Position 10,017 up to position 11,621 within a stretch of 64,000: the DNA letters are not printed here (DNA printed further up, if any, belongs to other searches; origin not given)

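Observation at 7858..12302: Tightly coupled minus-strand operon: HTH - SAM methyltransferase - solute-binding-like protein - six tandem paralogous two-helix membrane proteins (pilin-like)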

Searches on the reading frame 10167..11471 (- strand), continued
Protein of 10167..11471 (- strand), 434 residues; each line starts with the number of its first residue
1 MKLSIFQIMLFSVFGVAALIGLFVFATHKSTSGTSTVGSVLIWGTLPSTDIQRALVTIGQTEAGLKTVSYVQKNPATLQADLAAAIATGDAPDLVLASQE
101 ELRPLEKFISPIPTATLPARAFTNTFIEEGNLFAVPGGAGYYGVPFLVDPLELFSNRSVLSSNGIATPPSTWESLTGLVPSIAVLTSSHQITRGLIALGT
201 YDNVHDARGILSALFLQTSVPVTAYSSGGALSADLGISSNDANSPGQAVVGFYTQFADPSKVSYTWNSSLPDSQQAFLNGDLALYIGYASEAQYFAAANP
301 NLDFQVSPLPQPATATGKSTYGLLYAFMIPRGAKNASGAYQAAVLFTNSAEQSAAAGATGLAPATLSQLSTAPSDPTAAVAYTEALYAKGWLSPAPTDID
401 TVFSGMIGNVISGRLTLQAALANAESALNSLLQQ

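Call 84: search_protein_families(library=pfam, proteins=[L011:17569-19722:+, L044:15898-18345:-, L067:15707-17839:+, L033:6006-8186:-, L064:6704-8524:-, L071:6-2075:-, L130:295-2073:-, L007:1806-3602:+, L070:1707-3437:-, L031:4580-6193:-], max_evalue=0.001)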
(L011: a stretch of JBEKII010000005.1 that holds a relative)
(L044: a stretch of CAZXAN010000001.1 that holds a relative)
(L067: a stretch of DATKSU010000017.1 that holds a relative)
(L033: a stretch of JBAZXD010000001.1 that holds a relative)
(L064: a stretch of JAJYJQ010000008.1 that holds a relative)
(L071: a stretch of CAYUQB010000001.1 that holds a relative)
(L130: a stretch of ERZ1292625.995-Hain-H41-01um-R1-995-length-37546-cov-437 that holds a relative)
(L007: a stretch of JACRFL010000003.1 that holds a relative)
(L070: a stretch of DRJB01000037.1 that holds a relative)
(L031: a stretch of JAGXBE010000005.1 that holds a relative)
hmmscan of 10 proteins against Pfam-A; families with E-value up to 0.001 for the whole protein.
L011:17569-19722:+ (717 aa): 1 family
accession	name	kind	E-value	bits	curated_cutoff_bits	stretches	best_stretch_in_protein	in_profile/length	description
PF16656.11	Pur_ac_phosph_N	-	4.1e-05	24.5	30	1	189-255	6-82/93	Purple acid Phosphatase, N-terminal domain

L044:15898-18345:- (815 aa): 5 families
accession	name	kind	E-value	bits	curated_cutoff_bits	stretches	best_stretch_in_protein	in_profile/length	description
PF01131.25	Topoisom_bac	-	6.6e-116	388.1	35.1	1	139-536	2-409/411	DNA topoisomerase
PF13368.11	Toprim_C_rpt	-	8.5e-33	112.5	22.3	2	704-756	1-52/57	Topoisomerase C-terminal repeat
PF01751.28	Toprim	-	1.2e-22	80.4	23.1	1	5-109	2-82/96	Toprim domain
PF01396.24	Zn_ribbon_Top1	-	4.3e-08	33.3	32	1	569-596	4-31/39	Topoisomerase DNA binding C4 zinc finger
PF13662.12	Toprim_4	-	0.0001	22.9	25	1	43-100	22-75/85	Toprim domain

L067:15707-17839:+ (710 aa): 1 family
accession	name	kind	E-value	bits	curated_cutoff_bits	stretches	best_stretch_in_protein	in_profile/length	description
PF00266.25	Aminotran_5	-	1e-27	97.5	21.5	1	351-688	27-366/371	Aminotransferase class-V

L033:6006-8186:- (726 aa): 0 families

L064:6704-8524:- (606 aa): 1 family
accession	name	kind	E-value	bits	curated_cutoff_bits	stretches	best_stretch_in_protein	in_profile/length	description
PF17764.6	PriA_3primeBD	-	1.1e-06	28.8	22.7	1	16-104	10-96/96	3'DNA-binding domain (3'BD)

L071:6-2075:- (689 aa): 5 families
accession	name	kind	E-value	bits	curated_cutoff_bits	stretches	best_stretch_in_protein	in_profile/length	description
PF02518.31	HATPase_c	-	9.5e-26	90.9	26.4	1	439-550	1-110/111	Histidine kinase-, DNA gyrase B-, and HSP90-like ATPase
PF00072.30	Response_reg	-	1.9e-23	83.2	30.2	1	576-684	1-109/111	Response regulator receiver domain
PF00512.31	HisKA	-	1.6e-13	50.9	26.9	1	327-393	1-66/66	His Kinase A (phospho-acceptor) domain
PF05231.19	MASE1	-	3.7e-09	36.6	29.8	1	44-263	18-256/299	MASE1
PF13581.12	HATPase_c_2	-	0.00013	22.5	27.4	1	451-529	39-113/127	Histidine kinase-like ATPase domain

L130:295-2073:- (592 aa): 2 families
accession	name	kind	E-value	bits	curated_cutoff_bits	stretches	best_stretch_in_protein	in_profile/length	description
PF00122.25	E1-E2_ATPase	-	1.8e-30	106.2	28.1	1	109-279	3-180/181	E1-E2 ATPase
PF00702.32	Hydrolase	-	1.4e-28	101.1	26.4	1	297-497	2-191/191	haloacid dehalogenase-like hydrolase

L007:1806-3602:+ (598 aa): 0 families

L070:1707-3437:- (576 aa): 0 families

L031:4580-6193:- (537 aa): 2 families
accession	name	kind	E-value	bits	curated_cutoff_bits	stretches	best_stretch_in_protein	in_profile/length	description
PF00575.29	S1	-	7.1e-39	132.5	22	2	378-449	1-74/74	S1 RNA binding domain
PF23459.1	S1_RRP5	-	2.2e-09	38.2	27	0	463-519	1-59/72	RRP5 S1 domain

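Call 90: find_homologous_proteins(query=L161:8519-9073:+, max_evalue=1e-8)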
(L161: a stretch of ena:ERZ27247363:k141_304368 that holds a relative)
Query L161:8519-9073:+ (184 aa): 717 proteins with E <= 1e-8 among 780 candidates; the best 120 are listed.
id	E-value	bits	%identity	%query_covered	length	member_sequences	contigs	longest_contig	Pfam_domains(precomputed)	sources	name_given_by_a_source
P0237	3.2e-113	393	100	100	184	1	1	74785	PF13847.13,PF13649.13,PF01135.26,PF01209.25,PF08241.19,PF08242.19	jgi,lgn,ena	-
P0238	8.3e-94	330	82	100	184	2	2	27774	PF13847.13,PF13649.13,PF01209.25,PF08241.19,PF08242.19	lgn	-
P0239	1.2e-92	326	80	100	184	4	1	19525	PF13847.13,PF13649.13,PF01209.25,PF08241.19,PF08242.19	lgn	-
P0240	1.0e-88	314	79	100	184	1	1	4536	PF13847.13,PF13649.13,PF01209.25,PF08241.19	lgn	-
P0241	1.3e-87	310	77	100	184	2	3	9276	PF13847.13,PF05175.21,PF13649.13,PF01209.25,PF08241.19,PF08242.19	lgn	-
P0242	8.3e-86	304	77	100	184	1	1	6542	PF13847.13,PF13649.13,PF01209.25,PF08241.19,PF08242.19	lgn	-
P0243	2.4e-85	303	76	100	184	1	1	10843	PF13847.13,PF13649.13,PF01209.25,PF08241.19,PF08242.19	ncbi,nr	ncbi:MAG: class I SAM-dependent methyltransferase [Candidatus Falkowbacteria bacterium]|nr:class I S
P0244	1.1e-81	291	75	100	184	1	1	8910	PF13847.13,PF13649.13,PF01209.25,PF08241.19,PF08242.19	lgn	-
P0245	1.6e-79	284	70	100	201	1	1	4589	PF13847.13,PF05175.21,PF13649.13,PF01209.25,PF08241.19,PF08242.19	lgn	-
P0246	1.4e-70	255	63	100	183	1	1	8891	PF13847.13,PF05175.21,PF13649.13,PF01209.25,PF08241.19,PF08242.19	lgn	-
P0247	1.4e-69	251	64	97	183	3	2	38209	PF13847.13,PF13649.13,PF01209.25,PF08241.19,PF08242.19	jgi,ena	-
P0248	1.2e-68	248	61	100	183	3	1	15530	PF13847.13,PF05175.21,PF13649.13,PF01209.25,PF08241.19,PF08242.19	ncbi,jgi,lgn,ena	ncbi:MAG: methyltransferase domain-containing protein [Patescibacteria group bacterium]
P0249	1.9e-68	248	62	100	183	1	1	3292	PF13847.13,PF13649.13,PF01209.25,PF08241.19,PF08242.19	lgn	-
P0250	2.2e-68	247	61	100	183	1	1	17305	PF13847.13,PF05175.21,PF13649.13,PF01209.25,PF08241.19,PF08242.19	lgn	-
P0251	3.1e-68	247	61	100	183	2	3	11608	PF13847.13,PF05175.21,PF13649.13,PF01209.25,PF08241.19,PF08242.19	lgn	-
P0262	2.3e-67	244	61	100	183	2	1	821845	PF13847.13,PF13649.13,PF01209.25,PF08241.19,PF08242.19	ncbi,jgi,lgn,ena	ncbi:MAG: methyltransferase domain-containing protein [Patescibacteria group bacterium]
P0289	1.1e-65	239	60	100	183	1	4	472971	PF13847.13,PF13649.13,PF01209.25,PF08241.19,PF08242.19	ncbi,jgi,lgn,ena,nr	ncbi:TPA: hypothetical protein DCZ15_04250 [Candidatus Falkowbacteria bacterium]|jgi:ubiquinone/mena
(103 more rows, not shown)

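Call 91: find_encoding_contigs(protein=P0289, flank=7000, max_places=1)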
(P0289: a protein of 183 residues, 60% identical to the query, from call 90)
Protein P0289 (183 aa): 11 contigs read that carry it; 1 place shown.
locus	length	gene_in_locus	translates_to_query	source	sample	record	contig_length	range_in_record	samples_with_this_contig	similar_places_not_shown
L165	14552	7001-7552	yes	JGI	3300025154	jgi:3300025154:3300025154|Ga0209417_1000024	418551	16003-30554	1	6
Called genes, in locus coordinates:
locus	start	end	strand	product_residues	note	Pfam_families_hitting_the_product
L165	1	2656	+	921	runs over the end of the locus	PF02463:SMC_N, PF13476:AAA_23, PF13304:AAA_21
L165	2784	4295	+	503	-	PF05362:Lon_C, PF13541:ChlI, PF01078:Mg_chelatase, PF07728:AAA_5 (faint), PF00493:MCM (weak), PF13335:Mg_chelatase_C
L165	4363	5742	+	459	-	PF01547:SBP_bac_1, PF13416:SBP_bac_8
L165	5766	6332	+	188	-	PF18895:T4SS_pilin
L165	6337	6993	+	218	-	PF12844:HTH_19, PF13413:HTH_25, PF09136:Glucodextran_B (weak)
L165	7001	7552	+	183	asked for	PF01209:Ubie_methyltran, PF13847:Methyltransf_31, PF08241:Methyltransf_11, PF08242:Methyltransf_12, PF13649:Methyltransf_25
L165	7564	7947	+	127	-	-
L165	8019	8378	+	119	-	PF02021:UPF0102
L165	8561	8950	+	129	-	PF18895:T4SS_pilin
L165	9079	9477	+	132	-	PF18895:T4SS_pilin (weak)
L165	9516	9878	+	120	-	PF18895:T4SS_pilin (weak)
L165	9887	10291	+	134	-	PF18895:T4SS_pilin (weak)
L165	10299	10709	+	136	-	PF18895:T4SS_pilin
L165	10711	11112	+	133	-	PF18895:T4SS_pilin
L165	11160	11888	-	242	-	-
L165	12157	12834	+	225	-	-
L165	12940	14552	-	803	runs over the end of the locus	PF01326:PPDK_N, PF00391:PEP-utilizers, PF02896:PEP-utilizers_C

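Call 92: find_encoding_contigs(protein=P0262, flank=7000, max_places=1)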
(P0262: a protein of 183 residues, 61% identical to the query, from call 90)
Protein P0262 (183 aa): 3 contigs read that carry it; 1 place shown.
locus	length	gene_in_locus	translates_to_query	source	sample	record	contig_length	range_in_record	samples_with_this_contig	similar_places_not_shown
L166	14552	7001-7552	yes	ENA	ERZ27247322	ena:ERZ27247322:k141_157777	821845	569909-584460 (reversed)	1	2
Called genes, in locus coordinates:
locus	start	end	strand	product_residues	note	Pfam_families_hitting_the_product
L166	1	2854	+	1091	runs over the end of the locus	PF02463:SMC_N, PF13175:AAA_15 (weak), PF13304:AAA_21 (weak), PF13476:AAA_23, PF13304:AAA_21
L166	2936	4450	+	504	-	PF05362:Lon_C (weak), PF13541:ChlI, PF00158:Sigma54_activat (faint), PF01078:Mg_chelatase, PF07728:AAA_5, PF00493:MCM (weak), PF13335:Mg_chelatase_C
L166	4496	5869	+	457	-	PF01547:SBP_bac_1, PF13416:SBP_bac_8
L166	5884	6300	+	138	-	PF18895:T4SS_pilin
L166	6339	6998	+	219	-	PF12844:HTH_19 (weak), PF13413:HTH_25, PF09136:Glucodextran_B (weak)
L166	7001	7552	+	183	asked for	PF01209:Ubie_methyltran, PF13847:Methyltransf_31, PF08241:Methyltransf_11, PF08242:Methyltransf_12 (weak), PF13649:Methyltransf_25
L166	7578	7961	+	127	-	-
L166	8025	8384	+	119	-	PF08378:NERD (weak), PF02021:UPF0102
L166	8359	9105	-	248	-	PF00535:Glycos_transf_2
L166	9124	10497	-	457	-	PF13231:PMT_2 (weak)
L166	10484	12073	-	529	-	-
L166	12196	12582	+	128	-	PF18895:T4SS_pilin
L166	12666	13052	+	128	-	PF18895:T4SS_pilin (weak)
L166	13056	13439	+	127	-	PF18895:T4SS_pilin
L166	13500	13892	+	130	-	PF18895:T4SS_pilin (weak)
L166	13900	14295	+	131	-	PF18895:T4SS_pilin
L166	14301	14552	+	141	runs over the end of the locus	PF18895:T4SS_pilin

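Call 93: search_protein_representatives(alignment_id=A4)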
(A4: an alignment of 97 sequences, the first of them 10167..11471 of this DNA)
Query: 97 sequences, 431 profile positions. Proteins with E-value up to 0.001 (for the whole library): 46163; up to 1e-10: 19615; up to 1e-30: 2739. The best 150 are listed.
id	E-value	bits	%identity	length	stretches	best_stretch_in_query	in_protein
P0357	7.8e-184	627.7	-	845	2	6-429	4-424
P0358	1.4e-171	587.3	-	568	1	2-431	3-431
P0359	6.3e-170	581.9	-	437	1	1-430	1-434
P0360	2.7e-167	573.2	-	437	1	1-430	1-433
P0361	1.7e-165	567.3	-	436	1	1-429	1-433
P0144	2.1e-165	567.0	-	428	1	1-425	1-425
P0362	8.5e-161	551.8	-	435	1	2-429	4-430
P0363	2.0e-160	550.6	-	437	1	1-431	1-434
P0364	3.2e-160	549.9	-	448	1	4-430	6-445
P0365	4.7e-160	549.4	-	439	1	1-430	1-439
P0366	3.7e-159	546.4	-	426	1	3-429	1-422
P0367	4.9e-159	546.0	-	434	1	5-430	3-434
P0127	9.7e-159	545.0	-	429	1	1-429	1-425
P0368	9.7e-159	545.0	-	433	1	1-430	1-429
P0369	1.5e-158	544.4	-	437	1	3-430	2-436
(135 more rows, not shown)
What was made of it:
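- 10167..11471 (-): Membrane-anchored solute-binding-fold (maltose-binding-protein-like) protein, 434 aa. TM helix about residues 5-28, then a short Ser/Thr linker. Family motif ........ at residues 251-258. The family has 2,739 representatives at E<=1e-30 (call 93).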

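Call 95: search_protein_families(library=pfam, proteins=[P0358], max_evalue=0.01)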
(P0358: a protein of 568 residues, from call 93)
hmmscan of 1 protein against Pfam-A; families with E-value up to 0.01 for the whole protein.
P0358 (568 aa): 3 families
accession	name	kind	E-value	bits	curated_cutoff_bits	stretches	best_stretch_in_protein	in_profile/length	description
PF13416.11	SBP_bac_8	-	8.1e-29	101.7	27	1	58-366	1-266/279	Bacterial extracellular solute-binding protein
PF01547.30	SBP_bac_1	-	5.9e-22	79.5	26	1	55-344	9-302/307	Bacterial extracellular solute-binding protein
PF18895.5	T4SS_pilin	-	6.6e-13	49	26.6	1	482-545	9-71/71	Type IV secretion system pilin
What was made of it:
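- An ORF fusing the binding-protein and pilin domains exists (call 95).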
